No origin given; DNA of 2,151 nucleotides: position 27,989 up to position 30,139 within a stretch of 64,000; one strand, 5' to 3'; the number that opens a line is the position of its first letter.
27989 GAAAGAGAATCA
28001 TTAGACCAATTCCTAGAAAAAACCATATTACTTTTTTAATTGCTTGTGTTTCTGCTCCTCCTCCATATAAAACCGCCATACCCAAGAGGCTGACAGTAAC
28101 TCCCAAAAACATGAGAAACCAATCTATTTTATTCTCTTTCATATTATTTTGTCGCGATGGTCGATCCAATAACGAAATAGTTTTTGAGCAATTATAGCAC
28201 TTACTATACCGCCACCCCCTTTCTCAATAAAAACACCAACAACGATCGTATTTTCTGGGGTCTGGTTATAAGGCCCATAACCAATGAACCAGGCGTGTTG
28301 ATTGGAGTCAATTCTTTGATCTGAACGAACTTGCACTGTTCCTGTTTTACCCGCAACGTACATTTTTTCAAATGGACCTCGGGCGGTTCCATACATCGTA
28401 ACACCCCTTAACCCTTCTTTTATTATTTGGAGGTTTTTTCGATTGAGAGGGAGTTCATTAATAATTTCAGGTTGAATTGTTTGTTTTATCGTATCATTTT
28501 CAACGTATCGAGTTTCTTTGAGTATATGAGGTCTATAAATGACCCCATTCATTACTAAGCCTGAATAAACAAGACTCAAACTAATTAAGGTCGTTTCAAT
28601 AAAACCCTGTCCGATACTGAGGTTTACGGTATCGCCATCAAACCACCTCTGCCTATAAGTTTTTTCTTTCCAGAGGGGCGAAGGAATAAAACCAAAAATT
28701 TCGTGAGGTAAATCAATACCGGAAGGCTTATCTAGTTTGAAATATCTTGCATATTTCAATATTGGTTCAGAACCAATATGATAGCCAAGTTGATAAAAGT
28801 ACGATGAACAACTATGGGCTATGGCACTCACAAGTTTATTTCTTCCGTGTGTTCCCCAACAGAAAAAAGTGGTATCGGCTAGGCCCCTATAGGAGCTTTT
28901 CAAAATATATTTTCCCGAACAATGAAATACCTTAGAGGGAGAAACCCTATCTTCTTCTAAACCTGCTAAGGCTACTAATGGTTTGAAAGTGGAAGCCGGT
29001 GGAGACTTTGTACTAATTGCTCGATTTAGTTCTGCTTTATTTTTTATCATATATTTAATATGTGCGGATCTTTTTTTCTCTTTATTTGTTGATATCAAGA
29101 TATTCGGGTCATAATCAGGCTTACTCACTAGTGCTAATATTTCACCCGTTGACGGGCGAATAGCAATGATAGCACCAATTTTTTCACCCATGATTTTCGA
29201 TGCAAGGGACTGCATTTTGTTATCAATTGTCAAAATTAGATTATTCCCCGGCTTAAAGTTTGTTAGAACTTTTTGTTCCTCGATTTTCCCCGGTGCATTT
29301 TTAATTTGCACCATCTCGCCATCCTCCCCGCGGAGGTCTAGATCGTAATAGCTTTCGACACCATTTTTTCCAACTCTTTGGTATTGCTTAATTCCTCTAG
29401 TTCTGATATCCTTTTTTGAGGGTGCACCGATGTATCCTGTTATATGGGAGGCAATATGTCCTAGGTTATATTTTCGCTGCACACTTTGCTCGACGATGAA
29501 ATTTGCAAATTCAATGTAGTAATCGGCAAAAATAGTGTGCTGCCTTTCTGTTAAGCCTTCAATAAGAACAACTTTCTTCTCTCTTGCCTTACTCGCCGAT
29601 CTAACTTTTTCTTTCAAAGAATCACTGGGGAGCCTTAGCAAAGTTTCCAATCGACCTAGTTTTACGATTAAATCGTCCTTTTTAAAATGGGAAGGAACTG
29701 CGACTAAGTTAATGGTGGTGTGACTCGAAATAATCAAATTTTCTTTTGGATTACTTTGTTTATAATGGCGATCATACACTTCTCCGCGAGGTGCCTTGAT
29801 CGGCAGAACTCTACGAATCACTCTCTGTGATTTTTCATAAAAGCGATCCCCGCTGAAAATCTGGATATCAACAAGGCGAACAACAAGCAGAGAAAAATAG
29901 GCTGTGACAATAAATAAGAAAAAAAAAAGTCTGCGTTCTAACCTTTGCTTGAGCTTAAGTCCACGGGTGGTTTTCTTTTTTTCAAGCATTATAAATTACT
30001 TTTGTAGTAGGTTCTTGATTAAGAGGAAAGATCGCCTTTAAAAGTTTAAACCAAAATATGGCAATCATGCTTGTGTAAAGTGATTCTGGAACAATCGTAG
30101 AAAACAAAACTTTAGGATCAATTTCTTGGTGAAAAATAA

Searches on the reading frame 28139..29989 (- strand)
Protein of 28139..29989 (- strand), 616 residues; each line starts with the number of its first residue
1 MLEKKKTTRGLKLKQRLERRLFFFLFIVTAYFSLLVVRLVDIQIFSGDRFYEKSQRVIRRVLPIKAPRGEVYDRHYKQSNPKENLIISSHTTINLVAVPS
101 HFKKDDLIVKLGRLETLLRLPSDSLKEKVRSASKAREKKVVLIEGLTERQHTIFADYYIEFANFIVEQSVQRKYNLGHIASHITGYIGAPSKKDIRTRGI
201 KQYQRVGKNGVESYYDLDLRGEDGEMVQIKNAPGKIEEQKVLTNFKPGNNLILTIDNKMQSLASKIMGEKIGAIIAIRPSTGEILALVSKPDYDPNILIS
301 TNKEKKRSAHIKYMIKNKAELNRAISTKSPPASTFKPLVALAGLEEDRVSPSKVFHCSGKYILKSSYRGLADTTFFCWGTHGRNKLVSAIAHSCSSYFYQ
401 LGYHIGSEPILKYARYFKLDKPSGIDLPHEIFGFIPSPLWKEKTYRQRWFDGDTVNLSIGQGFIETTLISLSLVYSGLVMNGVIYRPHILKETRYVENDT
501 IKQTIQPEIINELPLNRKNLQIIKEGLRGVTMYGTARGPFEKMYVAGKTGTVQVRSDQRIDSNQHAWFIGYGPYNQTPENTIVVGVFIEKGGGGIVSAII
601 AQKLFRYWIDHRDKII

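Call 33: search_protein_families(library=pfam, proteins=[window:28139-29989:-], max_evalue=0.001)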
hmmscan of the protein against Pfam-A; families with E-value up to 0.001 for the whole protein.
window:28139-29989:- (616 aa): 2 families
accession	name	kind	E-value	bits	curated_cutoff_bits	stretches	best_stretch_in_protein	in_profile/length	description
PF00905.27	Transpeptidase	-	4.1e-51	174.4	22.1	1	272-605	1-298/299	Penicillin binding protein transpeptidase domain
PF03717.20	PBP_dimer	-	1.9e-27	97.3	24.4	1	64-239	2-178/180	Penicillin-binding Protein dimerisation domain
